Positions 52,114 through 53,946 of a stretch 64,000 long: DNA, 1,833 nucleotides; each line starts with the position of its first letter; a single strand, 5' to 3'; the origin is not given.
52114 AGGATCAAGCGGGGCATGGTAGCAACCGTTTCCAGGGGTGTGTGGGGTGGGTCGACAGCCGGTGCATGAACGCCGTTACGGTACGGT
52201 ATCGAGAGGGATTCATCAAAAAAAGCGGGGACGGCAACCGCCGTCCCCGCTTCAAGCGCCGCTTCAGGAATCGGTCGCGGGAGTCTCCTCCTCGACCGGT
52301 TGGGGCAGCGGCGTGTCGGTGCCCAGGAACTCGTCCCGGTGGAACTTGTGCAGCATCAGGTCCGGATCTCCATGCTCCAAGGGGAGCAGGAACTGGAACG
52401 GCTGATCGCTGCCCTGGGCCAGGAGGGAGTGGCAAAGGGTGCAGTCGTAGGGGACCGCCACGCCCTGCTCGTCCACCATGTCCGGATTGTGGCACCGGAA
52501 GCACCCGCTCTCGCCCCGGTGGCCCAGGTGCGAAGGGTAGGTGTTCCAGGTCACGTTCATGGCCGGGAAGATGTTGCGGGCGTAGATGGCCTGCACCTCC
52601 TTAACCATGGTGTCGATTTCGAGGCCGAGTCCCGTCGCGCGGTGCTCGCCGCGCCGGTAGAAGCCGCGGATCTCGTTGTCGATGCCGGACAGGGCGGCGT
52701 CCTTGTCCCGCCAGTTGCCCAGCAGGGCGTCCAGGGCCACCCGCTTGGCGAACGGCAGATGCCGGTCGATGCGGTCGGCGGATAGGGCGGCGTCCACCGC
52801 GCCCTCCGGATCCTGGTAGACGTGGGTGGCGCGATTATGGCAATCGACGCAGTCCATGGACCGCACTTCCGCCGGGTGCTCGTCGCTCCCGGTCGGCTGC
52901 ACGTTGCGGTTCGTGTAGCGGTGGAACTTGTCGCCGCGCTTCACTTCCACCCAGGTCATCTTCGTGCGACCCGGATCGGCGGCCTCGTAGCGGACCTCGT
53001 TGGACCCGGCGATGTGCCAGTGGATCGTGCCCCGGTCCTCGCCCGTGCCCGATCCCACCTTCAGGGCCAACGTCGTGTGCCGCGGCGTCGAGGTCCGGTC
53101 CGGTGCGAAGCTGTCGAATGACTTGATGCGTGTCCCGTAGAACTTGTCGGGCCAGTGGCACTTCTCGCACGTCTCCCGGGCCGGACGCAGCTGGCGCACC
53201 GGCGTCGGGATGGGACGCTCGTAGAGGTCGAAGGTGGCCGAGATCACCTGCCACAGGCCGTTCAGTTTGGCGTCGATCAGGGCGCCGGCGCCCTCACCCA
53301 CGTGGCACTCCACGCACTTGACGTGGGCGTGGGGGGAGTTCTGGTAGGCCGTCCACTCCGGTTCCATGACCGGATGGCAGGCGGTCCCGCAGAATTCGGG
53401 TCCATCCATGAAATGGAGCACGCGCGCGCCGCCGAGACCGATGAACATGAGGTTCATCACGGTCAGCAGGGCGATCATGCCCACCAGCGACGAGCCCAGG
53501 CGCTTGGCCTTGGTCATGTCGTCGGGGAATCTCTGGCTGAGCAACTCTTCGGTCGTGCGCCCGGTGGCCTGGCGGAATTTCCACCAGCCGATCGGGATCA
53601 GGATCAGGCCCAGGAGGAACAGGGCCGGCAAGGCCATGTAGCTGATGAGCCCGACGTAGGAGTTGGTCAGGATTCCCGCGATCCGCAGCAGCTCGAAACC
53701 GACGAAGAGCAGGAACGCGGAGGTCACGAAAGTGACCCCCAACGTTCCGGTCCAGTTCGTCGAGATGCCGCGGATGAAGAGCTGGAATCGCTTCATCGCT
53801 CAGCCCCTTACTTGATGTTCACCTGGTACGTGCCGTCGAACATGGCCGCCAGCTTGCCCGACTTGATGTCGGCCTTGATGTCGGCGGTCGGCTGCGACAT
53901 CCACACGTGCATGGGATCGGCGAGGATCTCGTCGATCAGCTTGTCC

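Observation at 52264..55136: HAO-family octaheme cytochrome paired with a novel 3-TM hexaheme membrane cytochrome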

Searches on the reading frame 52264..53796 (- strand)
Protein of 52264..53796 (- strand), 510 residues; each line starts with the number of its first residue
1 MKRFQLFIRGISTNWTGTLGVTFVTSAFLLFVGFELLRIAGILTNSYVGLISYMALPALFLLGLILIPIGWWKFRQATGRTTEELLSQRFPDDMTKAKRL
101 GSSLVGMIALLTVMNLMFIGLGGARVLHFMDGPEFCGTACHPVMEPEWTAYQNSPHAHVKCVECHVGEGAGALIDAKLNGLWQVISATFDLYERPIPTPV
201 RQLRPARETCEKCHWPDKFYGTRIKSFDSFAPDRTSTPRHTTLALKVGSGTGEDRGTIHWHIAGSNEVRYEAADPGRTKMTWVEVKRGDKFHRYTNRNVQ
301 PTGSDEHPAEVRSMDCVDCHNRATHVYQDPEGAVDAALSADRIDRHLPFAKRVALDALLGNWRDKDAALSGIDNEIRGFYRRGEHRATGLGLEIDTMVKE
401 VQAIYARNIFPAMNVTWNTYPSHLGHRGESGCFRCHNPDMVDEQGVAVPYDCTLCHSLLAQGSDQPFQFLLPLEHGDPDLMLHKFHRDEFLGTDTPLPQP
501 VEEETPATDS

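Call 3: search_protein_families(library=pfam, proteins=[window:52264-53796:-], max_evalue=0.1)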
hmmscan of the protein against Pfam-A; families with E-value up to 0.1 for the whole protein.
window:52264-53796:- (510 aa): 6 families
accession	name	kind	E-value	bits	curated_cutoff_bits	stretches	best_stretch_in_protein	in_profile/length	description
PF03264.19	Cytochrom_NNT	-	8.1e-08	32.6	24.1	1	105-189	9-96/174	NapC/NirT cytochrome c family, N-terminal region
PF14522.11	Cytochrome_C7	-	1.7e-05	25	24.8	0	428-457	41-67/67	Cytochrome c7 and related cytochrome c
PF14537.11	Cytochrom_c3_2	-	8.4e-05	23.4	25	0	429-462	5-39/79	Cytochrome c3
PF02085.21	Cytochrom_CIII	-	0.00047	20.9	22.9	0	422-462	24-60/101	Class III cytochrome C family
PF22113.1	Mtrc-MtrF_II-IV_dom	-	0.002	18.1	30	0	153-216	76-129/176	Outer membrane cytochrome MtrC/MtrF-like, domains II/IV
PF09699.15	Paired_CXXCH_1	-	0.06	13.5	20.6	0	311-324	4-17/41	Doubled CXXCH motif (Paired_CXXCH_1)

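Call 4: search_protein_families(library=ncbifam, proteins=[window:52264-53796:-], max_evalue=0.1)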
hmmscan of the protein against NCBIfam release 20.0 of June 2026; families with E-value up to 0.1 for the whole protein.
window:52264-53796:- (510 aa): 7 families
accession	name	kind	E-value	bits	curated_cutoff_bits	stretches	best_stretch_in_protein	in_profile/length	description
TIGR03153.1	cytochr_NrfH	equivalog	3.9e-13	49.6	134.2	1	108-214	5-109/138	cytochrome c nitrite reductase small subunit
TIGR03146.1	cyt_nit_nrfB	equivalog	0.00028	21.2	166.6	0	155-220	37-97/145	cytochrome c nitrite reductase pentaheme subunit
TIGR03508.1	decahem_SO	subfamily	0.0079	15.7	192.2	0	300-322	130-152/258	DmsE family decaheme c-type cytochrome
TIGR02162.1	torC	equivalog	0.033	13.4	478.2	0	128-190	39-109/387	pentaheme c-type cytochrome TorC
TIGR03507.1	decahem_SO1788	subfamily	0.097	11.1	209.3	0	138-224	247-312/672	OmcA/MtrC family decaheme c-type cytochrome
NF047727.1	4hemeCytCCctA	equivalog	0.099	12.8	180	1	426-464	34-72/109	tetraheme c-type cytochrome CctA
NF052431.1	MusI_fam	subfamily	0.099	12.5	160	0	4-118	57-167/194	MusI family membrane protein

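Call 6: search_solved_structures(query=window:52264-53796:-, max_evalue=1, show_alignments=3)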
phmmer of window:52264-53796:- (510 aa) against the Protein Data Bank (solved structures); distinct sequences matched with E-value up to 1: 3.
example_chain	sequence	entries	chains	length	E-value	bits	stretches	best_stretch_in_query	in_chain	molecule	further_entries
2j7a_C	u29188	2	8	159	0.029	16.2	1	105-175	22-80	CYTOCHROME C QUINOL DEHYDROGENASE NRFH | NAPC/NIRT CYTOCHROME C FAMILY PROTEIN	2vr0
5ze8_A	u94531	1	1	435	0.57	11.9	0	299-341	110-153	cytochrome c552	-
7dlu_A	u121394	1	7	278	0.81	11.4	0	60-116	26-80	Mechanosensitive ion channel MscS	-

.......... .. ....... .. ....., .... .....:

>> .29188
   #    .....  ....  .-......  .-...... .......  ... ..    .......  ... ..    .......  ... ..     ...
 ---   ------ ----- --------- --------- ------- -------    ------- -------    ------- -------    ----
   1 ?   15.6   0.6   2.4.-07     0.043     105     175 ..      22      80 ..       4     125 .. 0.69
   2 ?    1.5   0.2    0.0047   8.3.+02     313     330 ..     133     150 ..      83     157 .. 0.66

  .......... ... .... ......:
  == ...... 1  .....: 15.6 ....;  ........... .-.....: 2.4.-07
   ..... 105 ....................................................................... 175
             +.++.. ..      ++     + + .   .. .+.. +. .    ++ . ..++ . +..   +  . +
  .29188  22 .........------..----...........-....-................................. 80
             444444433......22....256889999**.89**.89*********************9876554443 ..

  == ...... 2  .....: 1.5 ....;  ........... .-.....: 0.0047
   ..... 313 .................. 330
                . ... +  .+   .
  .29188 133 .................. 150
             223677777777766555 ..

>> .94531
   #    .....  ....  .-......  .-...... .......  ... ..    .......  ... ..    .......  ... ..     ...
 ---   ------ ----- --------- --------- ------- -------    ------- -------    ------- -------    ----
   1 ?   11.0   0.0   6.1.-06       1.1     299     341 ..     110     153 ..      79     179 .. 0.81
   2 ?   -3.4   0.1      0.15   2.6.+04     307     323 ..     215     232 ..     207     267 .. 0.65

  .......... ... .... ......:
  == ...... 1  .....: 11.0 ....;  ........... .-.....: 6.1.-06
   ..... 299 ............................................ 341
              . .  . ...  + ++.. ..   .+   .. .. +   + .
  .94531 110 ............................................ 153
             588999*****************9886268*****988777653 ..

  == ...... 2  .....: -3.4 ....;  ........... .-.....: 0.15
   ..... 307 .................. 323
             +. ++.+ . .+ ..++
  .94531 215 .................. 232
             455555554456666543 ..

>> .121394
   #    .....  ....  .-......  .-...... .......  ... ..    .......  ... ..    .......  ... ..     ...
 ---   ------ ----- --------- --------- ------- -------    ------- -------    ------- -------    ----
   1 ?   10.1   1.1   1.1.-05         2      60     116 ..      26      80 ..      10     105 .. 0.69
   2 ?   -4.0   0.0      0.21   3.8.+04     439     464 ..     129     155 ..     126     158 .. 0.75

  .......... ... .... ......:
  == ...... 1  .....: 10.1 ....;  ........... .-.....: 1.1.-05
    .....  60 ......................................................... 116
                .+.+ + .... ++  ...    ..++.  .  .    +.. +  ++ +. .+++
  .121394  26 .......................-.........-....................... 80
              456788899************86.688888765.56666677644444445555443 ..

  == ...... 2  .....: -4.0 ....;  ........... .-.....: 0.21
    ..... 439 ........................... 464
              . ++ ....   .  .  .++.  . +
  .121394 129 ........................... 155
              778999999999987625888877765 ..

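Call 7: find_homologous_proteins(query=window:52264-53796:-)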
Query window:52264-53796:- (510 aa): 7736 proteins with E <= 0.001 among 8000 candidates; the best 120 are listed.
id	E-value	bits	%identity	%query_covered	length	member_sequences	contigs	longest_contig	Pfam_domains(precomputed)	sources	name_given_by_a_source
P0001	0.0e+0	1219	100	100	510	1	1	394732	PF03264.20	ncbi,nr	ncbi:MAG: cytochrome C [bacterium]|nr:cytochrome C [bacterium]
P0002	0.0e+0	1020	83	100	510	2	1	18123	-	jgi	-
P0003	5.9e-296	1000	82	99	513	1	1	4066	PF03264.20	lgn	-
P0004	2.7e-286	968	79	100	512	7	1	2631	PF03264.20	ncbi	-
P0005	4.5e-279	945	79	98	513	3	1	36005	PF03264.20,PF14522.12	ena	-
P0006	1.3e-271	920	77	97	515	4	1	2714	PF03264.20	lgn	-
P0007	3.3e-267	905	76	97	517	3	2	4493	PF03264.20,PF14522.12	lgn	-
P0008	6.1e-267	905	75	99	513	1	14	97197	PF03264.20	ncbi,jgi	jgi:hypothetical protein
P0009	2.1e-260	883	74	99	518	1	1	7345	PF03264.20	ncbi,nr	ncbi:NapC/NirT family cytochrome c [bacterium]|nr:NapC/NirT family cytochrome c [bacterium]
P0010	8.2e-256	868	73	97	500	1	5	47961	PF03264.20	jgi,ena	-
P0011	1.0e-255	868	72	97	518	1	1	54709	PF03264.20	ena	-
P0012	5.8e-255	865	70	100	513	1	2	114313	PF03264.20,PF14522.12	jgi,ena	-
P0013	1.5e-254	864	74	97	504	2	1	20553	PF03264.20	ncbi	-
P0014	1.3e-253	861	71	100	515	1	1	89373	PF03264.20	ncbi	ncbi:MAG: NapC/NirT family cytochrome c [Candidatus Krumholzibacteriota bacterium]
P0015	1.6e-253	860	72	99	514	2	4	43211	PF03264.20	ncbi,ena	-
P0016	2.0e-253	860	74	96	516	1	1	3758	PF03264.20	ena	-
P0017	3.4e-253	859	72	96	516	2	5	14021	PF03264.20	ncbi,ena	-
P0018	4.2e-253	859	71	100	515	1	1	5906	PF03264.20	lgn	-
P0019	5.6e-253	859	70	97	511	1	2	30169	PF03264.20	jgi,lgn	jgi:nitrate/TMAO reductase-like tetraheme cytochrome c subunit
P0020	1.3e-252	857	69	100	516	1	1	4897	PF03264.20,PF02085.22,PF14522.12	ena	-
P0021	1.7e-252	857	72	96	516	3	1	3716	PF03264.20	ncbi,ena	-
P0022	9.7e-252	854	72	96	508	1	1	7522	PF03264.20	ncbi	-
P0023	2.0e-251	853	70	99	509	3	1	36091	PF03264.20,PF14522.12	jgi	-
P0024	3.6e-251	853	71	99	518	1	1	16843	PF03264.20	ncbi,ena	-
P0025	1.1e-250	851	72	97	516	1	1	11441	PF14537.12,PF03264.20,PF14522.12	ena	-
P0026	2.8e-250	850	72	96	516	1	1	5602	PF03264.20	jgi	jgi:nitrate/TMAO reductase-like tetraheme cytochrome c subunit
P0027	5.5e-250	849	69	100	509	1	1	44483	PF03264.20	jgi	-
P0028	6.1e-250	848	70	99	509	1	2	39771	PF03264.20,PF14522.12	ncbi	-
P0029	6.5e-250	848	70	100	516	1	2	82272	PF03264.20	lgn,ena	-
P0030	6.6e-249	845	71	97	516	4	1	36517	PF03264.20,PF14522.12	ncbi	-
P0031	8.8e-249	845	72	96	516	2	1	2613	PF03264.20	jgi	jgi:hypothetical protein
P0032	2.1e-248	843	69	99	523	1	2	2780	PF03264.20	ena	-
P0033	2.5e-248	843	71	98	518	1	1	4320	PF03264.20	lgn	-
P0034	3.8e-248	843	70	98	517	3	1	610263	PF03264.20,PF02085.22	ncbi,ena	-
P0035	9.1e-248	841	70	99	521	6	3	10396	PF03264.20,PF14522.12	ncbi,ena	-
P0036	9.4e-248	841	70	100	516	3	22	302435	PF03264.20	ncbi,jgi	jgi:hypothetical protein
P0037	1.4e-247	841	68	99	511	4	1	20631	PF03264.20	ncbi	-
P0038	1.0e-246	838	67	100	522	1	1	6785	PF03264.20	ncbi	-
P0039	2.9e-246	836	68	99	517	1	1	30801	PF03264.20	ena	-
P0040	3.2e-246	836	69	99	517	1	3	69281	PF03264.20,PF14522.12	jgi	jgi:nitrate/TMAO reductase-like tetraheme cytochrome c subunit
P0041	3.8e-246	836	69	100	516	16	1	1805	PF03264.20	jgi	jgi:hypothetical protein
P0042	5.8e-246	835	70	96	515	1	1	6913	PF03264.20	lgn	-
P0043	8.6e-246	835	70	96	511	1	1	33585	PF03264.20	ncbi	-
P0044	1.2e-245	834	70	99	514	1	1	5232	PF03264.20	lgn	-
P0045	2.2e-245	833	70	96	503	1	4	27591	PF03264.20,PF14522.12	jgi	-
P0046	2.9e-245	833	69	99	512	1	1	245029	PF03264.20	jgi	jgi:NapC/NirT cytochrome c family, N-terminal region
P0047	3.3e-245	833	68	98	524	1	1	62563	PF03264.20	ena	-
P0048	7.9e-245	832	69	97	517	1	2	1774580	PF03264.20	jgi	jgi:NapC/NirT cytochrome c family, N-terminal region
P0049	1.4e-244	831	71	96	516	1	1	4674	PF03264.20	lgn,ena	-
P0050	1.4e-244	831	70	96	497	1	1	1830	PF03264.20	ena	-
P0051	5.7e-244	829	71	96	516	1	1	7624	PF03264.20,PF14522.12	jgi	jgi:nitrate/TMAO reductase-like tetraheme cytochrome c subunit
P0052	5.8e-244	829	69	100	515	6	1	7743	PF03264.20,PF14522.12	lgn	-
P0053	9.5e-244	828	69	99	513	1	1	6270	PF03264.20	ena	-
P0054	8.1e-243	825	70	96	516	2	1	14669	PF03264.20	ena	-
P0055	9.9e-243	825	68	100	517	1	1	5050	PF03264.20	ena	-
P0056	1.4e-242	824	70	97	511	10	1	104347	PF03264.20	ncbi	-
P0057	1.6e-242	824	69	97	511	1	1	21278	PF03264.20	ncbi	-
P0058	6.2e-242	822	68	100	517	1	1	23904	PF03264.20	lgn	-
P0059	3.6e-241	820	68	96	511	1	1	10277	PF03264.20,PF14522.12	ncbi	-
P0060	2.0e-240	817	68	100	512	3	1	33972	PF03264.20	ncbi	-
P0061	4.5e-240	816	67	97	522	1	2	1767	PF03264.20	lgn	-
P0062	1.1e-239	815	68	97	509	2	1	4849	PF14537.12,PF03264.20,PF02085.22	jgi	jgi:nitrate/TMAO reductase-like tetraheme cytochrome c subunit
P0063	4.4e-239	813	71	93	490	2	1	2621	PF03264.20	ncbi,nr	ncbi:MAG TPA: NapC/NirT family cytochrome c [Candidatus Krumholzibacteria bacterium]|nr:NapC/NirT fa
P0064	1.6e-238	811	68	96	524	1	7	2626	PF03264.20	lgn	-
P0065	1.9e-238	811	66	100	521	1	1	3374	PF03264.20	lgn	-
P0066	3.3e-237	806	66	99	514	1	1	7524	PF03264.20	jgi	jgi:hypothetical protein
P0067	7.4e-237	805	67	96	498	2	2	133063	PF03264.20,PF14522.12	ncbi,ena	-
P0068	8.9e-237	805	67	96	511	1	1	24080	PF03264.20,PF14522.12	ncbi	-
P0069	5.1e-236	803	67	96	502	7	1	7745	PF03264.20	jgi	-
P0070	2.9e-235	800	67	99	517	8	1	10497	PF03264.20,PF02085.22,PF14522.12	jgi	-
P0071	4.1e-235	800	67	96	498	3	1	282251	PF03264.20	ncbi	ncbi:MAG: NapC/NirT family cytochrome c [Candidatus Krumholzibacteriia bacterium]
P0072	1.1e-233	795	66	99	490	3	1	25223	PF03264.20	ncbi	-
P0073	1.7e-233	794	65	100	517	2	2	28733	PF03264.20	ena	-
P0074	7.7e-231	785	67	96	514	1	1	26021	PF03264.20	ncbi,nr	ncbi:MAG: NapC/NirT family cytochrome c, partial [Gemmatimonadales bacterium]|nr:NapC/NirT family cy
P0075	5.9e-227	773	65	96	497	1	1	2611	PF03264.20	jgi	jgi:hypothetical protein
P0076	1.9e-225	768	64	100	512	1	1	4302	PF03264.20,PF14522.12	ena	-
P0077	1.6e-218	745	63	96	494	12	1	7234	PF03264.20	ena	-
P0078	1.0e-217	742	62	96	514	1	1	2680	PF03264.20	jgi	-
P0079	1.9e-216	738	60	97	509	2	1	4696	PF03264.20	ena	-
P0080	9.6e-214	729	62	96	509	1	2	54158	PF03264.20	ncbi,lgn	-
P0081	3.1e-213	727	63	96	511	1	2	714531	PF03264.20,PF14522.12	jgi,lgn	-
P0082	1.2e-210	719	60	97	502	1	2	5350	PF03264.20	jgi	jgi:hypothetical protein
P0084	9.7e-209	713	61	96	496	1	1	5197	PF03264.20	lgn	-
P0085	4.2e-208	710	61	96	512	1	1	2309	PF03264.20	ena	-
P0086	6.6e-208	710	61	96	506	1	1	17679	PF03264.20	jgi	jgi:nitrate/TMAO reductase-like tetraheme cytochrome c subunit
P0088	4.4e-207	707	59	97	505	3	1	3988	PF03264.20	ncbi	-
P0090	6.0e-204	697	58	97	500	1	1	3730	PF03264.20,PF14522.12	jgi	jgi:hypothetical protein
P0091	2.6e-203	695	60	97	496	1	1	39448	PF03264.20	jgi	-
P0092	1.2e-202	692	59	96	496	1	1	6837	PF14537.12,PF03264.20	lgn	-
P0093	5.8e-202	690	61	96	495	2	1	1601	PF14537.12,PF03264.20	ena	-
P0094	8.6e-202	690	59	96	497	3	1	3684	PF03264.20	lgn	-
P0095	9.8e-202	689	60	97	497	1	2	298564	PF03264.20,PF14522.12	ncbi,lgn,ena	-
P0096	3.9e-201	687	60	97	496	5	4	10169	PF14537.12,PF03264.20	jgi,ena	jgi:hypothetical protein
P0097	2.2e-200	685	58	96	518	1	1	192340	PF03264.20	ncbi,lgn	-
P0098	3.1e-200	684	59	97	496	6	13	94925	PF03264.20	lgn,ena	-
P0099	4.2e-200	684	58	96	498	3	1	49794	PF03264.20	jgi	-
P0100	6.3e-200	683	58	98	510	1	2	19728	PF03264.20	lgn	-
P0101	1.1e-197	676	59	95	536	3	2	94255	PF03264.20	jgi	jgi:NapC/NirT cytochrome c family, N-terminal region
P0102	4.7e-197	674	60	96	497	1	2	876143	PF03264.20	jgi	jgi:NapC/NirT cytochrome c family, N-terminal region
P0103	8.0e-197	673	57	98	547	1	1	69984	PF14537.12,PF03264.20,PF14522.12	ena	-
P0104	1.1e-196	673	57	95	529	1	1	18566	PF03264.20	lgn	-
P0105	5.0e-196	671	60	96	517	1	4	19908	PF03264.20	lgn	-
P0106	8.5e-196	670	57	96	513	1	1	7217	PF03264.20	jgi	jgi:hypothetical protein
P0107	4.8e-195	667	57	98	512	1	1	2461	PF03264.20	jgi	jgi:nitrate/TMAO reductase-like tetraheme cytochrome c subunit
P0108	1.7e-194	666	58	97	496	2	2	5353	PF03264.20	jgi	-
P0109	5.0e-194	664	57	99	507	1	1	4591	PF03264.20,PF14522.12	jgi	jgi:nitrate/TMAO reductase-like tetraheme cytochrome c subunit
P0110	5.1e-194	664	57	98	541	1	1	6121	PF14537.12,PF03264.20,PF14522.12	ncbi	-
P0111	1.8e-193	662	57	96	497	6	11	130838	PF03264.20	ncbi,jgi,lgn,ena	-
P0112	2.5e-193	662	57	96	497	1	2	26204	PF03264.20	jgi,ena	jgi:hypothetical protein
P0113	6.2e-193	660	56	96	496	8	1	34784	PF03264.20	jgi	jgi:hypothetical protein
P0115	1.2e-192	659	58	96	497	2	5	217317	PF03264.20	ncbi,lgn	-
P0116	1.2e-192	659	56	97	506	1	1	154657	PF03264.20,PF02085.22,PF14522.12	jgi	jgi:hypothetical protein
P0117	3.3e-192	658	56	96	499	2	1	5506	PF03264.20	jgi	jgi:hypothetical protein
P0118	3.7e-192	658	57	97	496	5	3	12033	PF03264.20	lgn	-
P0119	4.2e-192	658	55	96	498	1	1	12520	PF03264.20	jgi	-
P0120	5.1e-192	657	75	73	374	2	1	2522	PF03264.20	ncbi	-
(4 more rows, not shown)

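Call 16: find_encoding_contigs(protein=P0001, flank=10000, max_places=2)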
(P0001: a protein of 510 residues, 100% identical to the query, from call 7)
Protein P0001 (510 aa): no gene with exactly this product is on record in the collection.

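Call 17: find_encoding_contigs(protein=P0102, flank=8000, max_places=2)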
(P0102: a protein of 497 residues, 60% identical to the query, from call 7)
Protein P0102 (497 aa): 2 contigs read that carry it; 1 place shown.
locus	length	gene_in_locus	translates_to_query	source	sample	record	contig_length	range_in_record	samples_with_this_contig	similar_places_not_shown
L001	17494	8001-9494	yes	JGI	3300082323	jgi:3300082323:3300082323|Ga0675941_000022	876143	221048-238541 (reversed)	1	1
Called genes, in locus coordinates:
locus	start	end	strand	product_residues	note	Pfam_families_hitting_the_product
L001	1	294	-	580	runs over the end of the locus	PF01343:Peptidase_S49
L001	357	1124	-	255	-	PF02578:Cu-oxidase_4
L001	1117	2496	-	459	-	PF01225:Mur_ligase, PF08245:Mur_ligase_M, PF02875:Mur_ligase_C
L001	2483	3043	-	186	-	PF03734:YkuD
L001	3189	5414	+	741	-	PF01515:PTA_PTB, PF00871:Acetate_kinase, PF01869:BcrAD_BadFG (weak)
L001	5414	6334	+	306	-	PF01515:PTA_PTB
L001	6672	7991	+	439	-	PF13435:Cytochrome_C554 (faint), PF09699:Paired_CXXCH_1 (faint), PF14522:Cytochrome_C7 (faint), PF14537:Cytochrom_c3_2 (faint), PF13447:Multi-haem_cyto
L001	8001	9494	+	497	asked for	PF03264:Cytochrom_NNT (weak)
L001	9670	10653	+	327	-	PF08668:HDOD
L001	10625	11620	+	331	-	PF08668:HDOD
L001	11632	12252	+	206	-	PF03009:GDPD, PF13653:GDPD_2 (faint), PF03009:GDPD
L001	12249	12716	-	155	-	PF25084:LbH_EIF2B (weak), PF25087:GMPPB_C (faint), PF00132:Hexapep (weak), PF14602:Hexapep_2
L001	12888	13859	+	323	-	PF01073:3Beta_HSD, PF01370:Epimerase, PF02719:Polysacc_synt_2 (faint), PF04321:RmlD_sub_bind, PF07993:NAD_binding_4 (faint), PF16363:GDP_Man_Dehyd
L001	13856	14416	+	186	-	PF11539:DUF3228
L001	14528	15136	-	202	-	PF00163:Ribosomal_S4, PF01479:S4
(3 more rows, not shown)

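Call 18: search_protein_representatives(protein=window:52264-53796:-)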
Query: 510 residues. Proteins with E-value up to 0.001 (for the whole library): 2831; up to 1e-10: 1630; up to 1e-30: 585. The best 150 are listed.
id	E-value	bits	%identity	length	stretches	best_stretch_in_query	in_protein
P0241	7.8e-167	572.6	51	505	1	6-491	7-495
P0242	2.2e-144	498.5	72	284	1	2-283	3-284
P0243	1.4e-123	429.8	52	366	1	4-364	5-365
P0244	1.9e-123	429.4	56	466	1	3-349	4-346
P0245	3.5e-113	395.5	42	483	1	13-466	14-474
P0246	4.6e-113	395.1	40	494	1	7-491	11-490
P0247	3.3e-109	382.4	40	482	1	7-462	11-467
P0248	1.5e-108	380.2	42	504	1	4-465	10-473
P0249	6.7e-108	378.1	41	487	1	13-466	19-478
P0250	2.4e-107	376.2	40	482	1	15-466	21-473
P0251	3.5e-105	369.1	41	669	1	15-465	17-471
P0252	7.3e-104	364.7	39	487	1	12-466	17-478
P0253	7.7e-103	361.4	40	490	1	17-466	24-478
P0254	1.8e-101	356.9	40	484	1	7-466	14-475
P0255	4.7e-101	355.5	40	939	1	11-471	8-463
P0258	1.4e-100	353.9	39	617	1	19-457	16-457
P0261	1.4e-98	347.3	38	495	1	13-464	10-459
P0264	2.1e-97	343.4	37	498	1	25-464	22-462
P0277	8.6e-95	334.8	38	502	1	13-465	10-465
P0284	8.2e-92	325.0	36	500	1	14-469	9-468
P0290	1.2e-89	317.9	35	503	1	2-464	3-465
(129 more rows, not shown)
